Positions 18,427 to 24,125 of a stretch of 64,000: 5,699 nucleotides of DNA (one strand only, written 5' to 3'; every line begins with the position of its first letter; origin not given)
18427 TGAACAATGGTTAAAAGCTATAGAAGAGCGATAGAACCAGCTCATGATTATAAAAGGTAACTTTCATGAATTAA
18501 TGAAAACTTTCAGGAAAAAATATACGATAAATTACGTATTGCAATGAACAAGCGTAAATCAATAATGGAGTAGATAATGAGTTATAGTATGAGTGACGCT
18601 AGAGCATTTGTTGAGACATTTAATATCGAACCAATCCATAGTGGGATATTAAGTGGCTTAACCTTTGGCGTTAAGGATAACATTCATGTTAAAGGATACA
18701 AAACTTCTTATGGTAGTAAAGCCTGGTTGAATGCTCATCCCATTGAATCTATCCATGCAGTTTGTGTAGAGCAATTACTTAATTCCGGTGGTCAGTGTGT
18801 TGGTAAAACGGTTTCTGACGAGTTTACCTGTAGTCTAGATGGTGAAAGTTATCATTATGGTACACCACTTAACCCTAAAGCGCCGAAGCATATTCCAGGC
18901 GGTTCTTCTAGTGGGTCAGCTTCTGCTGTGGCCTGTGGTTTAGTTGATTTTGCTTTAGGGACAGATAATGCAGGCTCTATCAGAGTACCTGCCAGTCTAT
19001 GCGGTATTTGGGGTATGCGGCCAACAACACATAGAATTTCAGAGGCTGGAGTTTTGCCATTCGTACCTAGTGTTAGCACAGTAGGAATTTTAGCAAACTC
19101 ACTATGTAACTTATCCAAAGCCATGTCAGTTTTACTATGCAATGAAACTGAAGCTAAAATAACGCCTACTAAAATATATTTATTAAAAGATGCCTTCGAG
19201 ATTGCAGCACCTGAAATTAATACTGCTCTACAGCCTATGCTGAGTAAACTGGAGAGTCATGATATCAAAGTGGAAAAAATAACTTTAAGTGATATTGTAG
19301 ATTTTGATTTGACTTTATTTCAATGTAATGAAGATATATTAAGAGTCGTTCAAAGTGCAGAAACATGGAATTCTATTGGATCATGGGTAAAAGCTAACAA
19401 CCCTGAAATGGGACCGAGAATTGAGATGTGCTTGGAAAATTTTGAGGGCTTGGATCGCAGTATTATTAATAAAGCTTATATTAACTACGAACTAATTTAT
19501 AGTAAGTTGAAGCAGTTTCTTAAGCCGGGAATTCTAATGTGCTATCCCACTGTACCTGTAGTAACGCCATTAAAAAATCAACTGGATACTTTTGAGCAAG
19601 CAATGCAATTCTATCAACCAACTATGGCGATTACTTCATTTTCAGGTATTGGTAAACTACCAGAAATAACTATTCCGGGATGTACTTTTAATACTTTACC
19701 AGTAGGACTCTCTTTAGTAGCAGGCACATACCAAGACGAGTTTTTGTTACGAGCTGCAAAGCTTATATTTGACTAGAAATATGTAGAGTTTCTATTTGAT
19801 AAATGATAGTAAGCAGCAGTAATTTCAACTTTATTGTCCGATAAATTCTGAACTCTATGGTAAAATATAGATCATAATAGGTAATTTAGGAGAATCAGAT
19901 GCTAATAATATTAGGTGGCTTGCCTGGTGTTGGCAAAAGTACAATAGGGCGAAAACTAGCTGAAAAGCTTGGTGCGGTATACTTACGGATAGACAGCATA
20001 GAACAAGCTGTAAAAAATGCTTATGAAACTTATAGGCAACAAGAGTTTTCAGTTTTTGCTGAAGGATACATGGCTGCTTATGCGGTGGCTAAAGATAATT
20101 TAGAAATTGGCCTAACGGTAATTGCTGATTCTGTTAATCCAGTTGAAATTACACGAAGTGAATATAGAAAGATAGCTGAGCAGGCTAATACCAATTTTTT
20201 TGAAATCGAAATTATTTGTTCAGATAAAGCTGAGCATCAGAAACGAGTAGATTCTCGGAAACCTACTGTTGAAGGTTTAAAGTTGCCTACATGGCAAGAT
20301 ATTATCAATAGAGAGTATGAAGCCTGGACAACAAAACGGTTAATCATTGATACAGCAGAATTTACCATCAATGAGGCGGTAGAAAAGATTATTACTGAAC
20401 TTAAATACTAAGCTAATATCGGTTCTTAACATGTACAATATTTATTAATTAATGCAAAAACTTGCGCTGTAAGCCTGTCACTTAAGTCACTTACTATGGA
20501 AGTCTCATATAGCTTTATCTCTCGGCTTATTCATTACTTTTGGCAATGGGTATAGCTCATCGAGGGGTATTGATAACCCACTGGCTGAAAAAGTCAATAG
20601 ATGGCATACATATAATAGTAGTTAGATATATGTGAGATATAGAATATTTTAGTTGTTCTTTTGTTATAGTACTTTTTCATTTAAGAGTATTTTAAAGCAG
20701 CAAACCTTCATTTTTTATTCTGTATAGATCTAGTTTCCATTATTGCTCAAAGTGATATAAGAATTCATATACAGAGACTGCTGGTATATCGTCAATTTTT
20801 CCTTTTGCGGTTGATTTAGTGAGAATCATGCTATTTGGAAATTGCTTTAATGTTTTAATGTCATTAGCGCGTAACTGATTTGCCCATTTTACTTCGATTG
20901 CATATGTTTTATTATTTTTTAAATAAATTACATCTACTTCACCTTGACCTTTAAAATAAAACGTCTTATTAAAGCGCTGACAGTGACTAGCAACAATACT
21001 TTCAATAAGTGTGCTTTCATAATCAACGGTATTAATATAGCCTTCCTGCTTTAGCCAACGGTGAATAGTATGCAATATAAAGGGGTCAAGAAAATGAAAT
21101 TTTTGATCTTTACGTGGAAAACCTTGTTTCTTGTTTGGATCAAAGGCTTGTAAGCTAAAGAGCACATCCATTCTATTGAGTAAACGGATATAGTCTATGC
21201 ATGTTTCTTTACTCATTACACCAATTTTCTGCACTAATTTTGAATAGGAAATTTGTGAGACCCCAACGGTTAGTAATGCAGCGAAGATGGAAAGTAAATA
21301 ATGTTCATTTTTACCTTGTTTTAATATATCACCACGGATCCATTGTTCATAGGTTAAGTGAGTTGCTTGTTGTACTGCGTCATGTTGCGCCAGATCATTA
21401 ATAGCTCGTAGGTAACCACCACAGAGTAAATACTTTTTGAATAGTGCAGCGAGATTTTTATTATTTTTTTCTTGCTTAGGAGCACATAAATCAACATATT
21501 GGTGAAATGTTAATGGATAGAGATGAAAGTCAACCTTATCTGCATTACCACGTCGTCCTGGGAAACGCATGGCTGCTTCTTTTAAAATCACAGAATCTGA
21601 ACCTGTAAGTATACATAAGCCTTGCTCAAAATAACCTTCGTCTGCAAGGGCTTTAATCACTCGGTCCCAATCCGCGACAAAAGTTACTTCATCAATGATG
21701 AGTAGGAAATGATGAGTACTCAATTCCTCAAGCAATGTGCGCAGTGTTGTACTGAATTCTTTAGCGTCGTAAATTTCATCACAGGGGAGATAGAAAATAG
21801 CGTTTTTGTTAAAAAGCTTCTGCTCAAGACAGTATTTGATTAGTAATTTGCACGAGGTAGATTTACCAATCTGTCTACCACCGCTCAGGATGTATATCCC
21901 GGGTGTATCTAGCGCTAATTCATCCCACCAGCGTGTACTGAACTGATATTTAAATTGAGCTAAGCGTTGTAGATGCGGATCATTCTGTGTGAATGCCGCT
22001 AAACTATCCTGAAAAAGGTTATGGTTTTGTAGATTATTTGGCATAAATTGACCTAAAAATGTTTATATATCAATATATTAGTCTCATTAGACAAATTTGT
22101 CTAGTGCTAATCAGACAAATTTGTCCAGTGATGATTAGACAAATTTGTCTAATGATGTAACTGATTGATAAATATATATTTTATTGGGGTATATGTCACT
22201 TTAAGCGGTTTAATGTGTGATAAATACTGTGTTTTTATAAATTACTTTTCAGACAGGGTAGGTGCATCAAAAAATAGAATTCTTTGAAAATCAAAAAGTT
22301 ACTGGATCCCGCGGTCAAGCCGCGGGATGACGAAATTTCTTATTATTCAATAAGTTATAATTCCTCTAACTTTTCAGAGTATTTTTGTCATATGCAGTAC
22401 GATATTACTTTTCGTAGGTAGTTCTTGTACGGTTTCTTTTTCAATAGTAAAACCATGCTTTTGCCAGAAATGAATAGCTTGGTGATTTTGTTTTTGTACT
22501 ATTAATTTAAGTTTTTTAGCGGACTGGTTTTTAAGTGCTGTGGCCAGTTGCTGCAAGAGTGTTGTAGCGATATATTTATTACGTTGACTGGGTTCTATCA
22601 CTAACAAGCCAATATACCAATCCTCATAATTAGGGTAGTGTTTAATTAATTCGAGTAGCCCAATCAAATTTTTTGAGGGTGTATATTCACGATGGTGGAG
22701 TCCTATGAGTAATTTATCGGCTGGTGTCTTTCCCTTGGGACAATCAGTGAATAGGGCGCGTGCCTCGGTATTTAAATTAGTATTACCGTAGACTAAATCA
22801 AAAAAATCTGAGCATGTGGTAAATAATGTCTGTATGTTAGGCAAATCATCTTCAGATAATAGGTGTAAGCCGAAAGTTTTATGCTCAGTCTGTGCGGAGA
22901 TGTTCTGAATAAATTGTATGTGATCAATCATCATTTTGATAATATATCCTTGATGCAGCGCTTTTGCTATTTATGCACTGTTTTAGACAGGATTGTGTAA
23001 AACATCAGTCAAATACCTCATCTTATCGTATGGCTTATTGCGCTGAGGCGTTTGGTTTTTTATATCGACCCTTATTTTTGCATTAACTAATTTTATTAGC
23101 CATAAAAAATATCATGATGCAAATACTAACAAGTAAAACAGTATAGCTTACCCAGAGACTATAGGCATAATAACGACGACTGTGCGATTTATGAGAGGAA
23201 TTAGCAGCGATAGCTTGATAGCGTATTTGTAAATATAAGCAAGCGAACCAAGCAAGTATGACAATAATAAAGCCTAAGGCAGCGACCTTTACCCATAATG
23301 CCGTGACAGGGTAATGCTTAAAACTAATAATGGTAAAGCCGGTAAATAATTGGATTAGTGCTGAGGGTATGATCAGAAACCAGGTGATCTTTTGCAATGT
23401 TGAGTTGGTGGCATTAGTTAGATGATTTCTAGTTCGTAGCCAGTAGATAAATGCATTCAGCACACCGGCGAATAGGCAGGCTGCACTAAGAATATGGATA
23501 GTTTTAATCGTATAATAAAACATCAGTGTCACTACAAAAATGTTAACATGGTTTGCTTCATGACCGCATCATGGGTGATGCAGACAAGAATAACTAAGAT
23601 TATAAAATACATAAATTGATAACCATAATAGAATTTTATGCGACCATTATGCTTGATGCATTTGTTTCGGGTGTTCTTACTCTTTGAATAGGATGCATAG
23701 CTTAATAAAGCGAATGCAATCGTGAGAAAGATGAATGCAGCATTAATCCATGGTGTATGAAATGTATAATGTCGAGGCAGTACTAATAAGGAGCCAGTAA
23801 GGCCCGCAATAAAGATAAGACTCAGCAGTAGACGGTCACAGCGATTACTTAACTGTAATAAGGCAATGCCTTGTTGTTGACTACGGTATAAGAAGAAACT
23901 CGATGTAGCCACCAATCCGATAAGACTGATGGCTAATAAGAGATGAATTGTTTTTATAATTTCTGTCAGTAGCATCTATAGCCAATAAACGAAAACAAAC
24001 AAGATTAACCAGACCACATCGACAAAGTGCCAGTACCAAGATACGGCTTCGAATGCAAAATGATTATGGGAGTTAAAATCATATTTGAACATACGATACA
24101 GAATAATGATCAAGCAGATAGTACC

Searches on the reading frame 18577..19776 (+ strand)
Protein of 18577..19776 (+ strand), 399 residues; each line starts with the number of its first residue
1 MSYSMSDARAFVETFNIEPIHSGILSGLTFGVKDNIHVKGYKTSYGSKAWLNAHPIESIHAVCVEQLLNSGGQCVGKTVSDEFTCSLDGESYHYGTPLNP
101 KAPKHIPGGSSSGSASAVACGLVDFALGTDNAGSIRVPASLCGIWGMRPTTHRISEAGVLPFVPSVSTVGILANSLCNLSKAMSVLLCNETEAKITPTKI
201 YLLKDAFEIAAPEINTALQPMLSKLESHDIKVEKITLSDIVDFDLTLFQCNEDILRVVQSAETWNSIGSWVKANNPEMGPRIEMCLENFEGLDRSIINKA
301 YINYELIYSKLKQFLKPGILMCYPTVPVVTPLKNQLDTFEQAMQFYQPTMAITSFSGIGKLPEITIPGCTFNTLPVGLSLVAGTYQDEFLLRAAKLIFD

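Call 23: search_protein_families(library=pfam, proteins=[window:18577-19776:+], max_evalue=0.01)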
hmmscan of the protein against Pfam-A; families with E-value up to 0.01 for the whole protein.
window:18577-19776:+ (399 aa): 1 family
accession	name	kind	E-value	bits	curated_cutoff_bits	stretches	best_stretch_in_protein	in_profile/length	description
PF01425.27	Amidase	-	8.1e-60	203.6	27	1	22-391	44-445/445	Amidase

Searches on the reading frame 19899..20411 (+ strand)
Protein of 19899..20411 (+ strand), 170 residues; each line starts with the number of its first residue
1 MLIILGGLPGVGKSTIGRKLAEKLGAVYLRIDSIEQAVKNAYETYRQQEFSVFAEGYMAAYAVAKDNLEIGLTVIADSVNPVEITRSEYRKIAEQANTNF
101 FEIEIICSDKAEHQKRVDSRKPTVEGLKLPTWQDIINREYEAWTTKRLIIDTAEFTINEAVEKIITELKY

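Call 23: search_protein_families(library=pfam, proteins=[window:19899-20411:+], max_evalue=0.01)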
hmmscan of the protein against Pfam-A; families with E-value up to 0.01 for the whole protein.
window:19899-20411:+ (170 aa): 12 families
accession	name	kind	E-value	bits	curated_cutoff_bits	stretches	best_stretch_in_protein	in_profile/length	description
PF13671.12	AAA_33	-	7.7e-14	52.6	27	1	2-123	1-121/143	AAA domain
PF08433.16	KTI12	-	3.9e-09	36.8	22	1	1-145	1-142/271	Chromatin associated protein KTI12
PF13238.12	AAA_18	-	1.3e-06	29.3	29.4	1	3-50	1-44/128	AAA domain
PF01583.26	APS_kinase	-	1.3e-05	25.7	21.1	1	2-110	4-112/152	Adenylylsulphate kinase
PF01202.28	SKI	-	8.4e-05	23.2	22.1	1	9-49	1-43/159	Shikimate kinase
PF02224.24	Cytidylate_kin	-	0.00018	21.7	26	0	7-33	5-31/211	Cytidylate kinase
PF00004.35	AAA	-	0.00066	20.6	21.2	1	3-37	1-35/131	ATPase family associated with various cellular activities (AAA)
PF13207.12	AAA_17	-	0.0011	19.7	27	1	7-29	2-24/136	AAA domain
PF13401.12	AAA_22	-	0.0018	19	27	1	2-155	7-95/130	AAA domain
PF20720.3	nSTAND3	-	0.003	17.7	27.2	1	3-41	20-61/155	Novel STAND NTPase 3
PF01591.24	6PF2K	-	0.0036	17.1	27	0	2-50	15-65/223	6-phosphofructo-2-kinase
PF13189.12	Cytidylate_kin2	-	0.0062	17.2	28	1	4-55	3-52/176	Cytidylate kinase-like family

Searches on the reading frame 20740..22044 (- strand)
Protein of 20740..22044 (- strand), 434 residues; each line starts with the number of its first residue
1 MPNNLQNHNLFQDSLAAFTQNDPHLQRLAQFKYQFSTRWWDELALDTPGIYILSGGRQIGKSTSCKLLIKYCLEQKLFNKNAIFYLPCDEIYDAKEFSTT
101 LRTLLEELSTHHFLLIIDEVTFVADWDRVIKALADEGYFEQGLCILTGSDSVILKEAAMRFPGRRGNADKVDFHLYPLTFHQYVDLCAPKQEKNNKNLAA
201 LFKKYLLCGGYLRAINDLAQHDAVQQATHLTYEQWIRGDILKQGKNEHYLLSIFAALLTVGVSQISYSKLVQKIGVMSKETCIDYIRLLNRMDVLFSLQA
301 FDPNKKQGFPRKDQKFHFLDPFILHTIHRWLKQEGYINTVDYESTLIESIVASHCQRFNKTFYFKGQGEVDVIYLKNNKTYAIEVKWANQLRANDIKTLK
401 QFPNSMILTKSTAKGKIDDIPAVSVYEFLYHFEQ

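Call 23: search_protein_families(library=pfam, proteins=[window:20740-22044:-], max_evalue=0.01)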
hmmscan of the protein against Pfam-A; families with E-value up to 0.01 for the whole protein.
window:20740-22044:- (434 aa): 4 families
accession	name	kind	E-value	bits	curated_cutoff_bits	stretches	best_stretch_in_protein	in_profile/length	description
PF13173.12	AAA_14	-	2e-23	83.2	27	1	50-183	4-128/129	AAA domain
PF13635.12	DUF4143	-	1.5e-15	57.8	28.1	1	245-387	11-159/160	Domain of unknown function (DUF4143)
PF03008.20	DUF234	-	0.0013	19.5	22.5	1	362-392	62-93/100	Archaea bacterial proteins of unknown function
PF24883.2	NPHP3_N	-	0.0039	17.8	24.8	1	46-112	20-83/164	Nephrocystin 3, N-terminal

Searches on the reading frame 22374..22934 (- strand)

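Call 23: search_protein_families(library=pfam, proteins=[window:22374-22934:-], max_evalue=0.01)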
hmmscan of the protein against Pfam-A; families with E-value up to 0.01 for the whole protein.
window:22374-22934:- (186 aa): 6 families
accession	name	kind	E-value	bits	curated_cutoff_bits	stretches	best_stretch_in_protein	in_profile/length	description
PF00583.31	Acetyltransf_1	-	1.8e-13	51.2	20.7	1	88-162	42-116/116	Acetyltransferase (GNAT) family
PF13673.13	Acetyltransf_10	-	2e-08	34.7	23.6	1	88-165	40-110/128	Acetyltransferase (GNAT) domain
PF13508.13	Acetyltransf_7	-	3.9e-08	34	27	1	90-163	14-83/84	Acetyltransferase (GNAT) domain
PF13420.13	Acetyltransf_4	-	9.3e-06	26.2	24.3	1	87-166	57-138/155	Acetyltransferase (GNAT) domain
PF08445.16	FR47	-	4.7e-05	23.7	22.1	1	107-168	23-83/86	FR47-like protein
PF13302.13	Acetyltransf_3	-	0.0007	20.7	25.4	1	24-163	5-138/138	Acetyltransferase (GNAT) domain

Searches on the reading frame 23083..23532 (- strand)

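Call 23: search_protein_families(library=pfam, proteins=[window:23083-23532:-], max_evalue=0.01)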
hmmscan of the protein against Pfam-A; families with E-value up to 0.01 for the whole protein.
window:23083-23532:- (149 aa): 2 families
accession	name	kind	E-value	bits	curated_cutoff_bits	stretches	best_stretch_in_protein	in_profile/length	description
PF10027.14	DUF2269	-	2.8e-16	60.4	28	1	8-144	2-145/150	Predicted integral membrane protein (DUF2269)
PF03653.18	UPF0093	-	0.00095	19.9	34.2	1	4-141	3-141/146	Uncharacterised protein family (UPF0093)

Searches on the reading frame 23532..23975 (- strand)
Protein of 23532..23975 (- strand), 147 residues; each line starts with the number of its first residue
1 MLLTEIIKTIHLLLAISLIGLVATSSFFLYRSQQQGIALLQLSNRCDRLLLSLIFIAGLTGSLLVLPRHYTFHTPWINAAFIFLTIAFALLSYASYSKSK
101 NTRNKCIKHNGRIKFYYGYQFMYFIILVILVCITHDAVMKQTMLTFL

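Call 23: search_protein_families(library=pfam, proteins=[window:23532-23975:-], max_evalue=0.01)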
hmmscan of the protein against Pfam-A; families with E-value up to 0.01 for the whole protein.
window:23532-23975:- (147 aa): 2 families
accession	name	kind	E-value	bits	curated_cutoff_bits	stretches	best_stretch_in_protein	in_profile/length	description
PF10027.14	DUF2269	-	0.0015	19.1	28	1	6-91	2-93/150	Predicted integral membrane protein (DUF2269)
PF05251.17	Ost5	-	0.0061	17.3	27.4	0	79-104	15-43/73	Oligosaccharyltransferase subunit 5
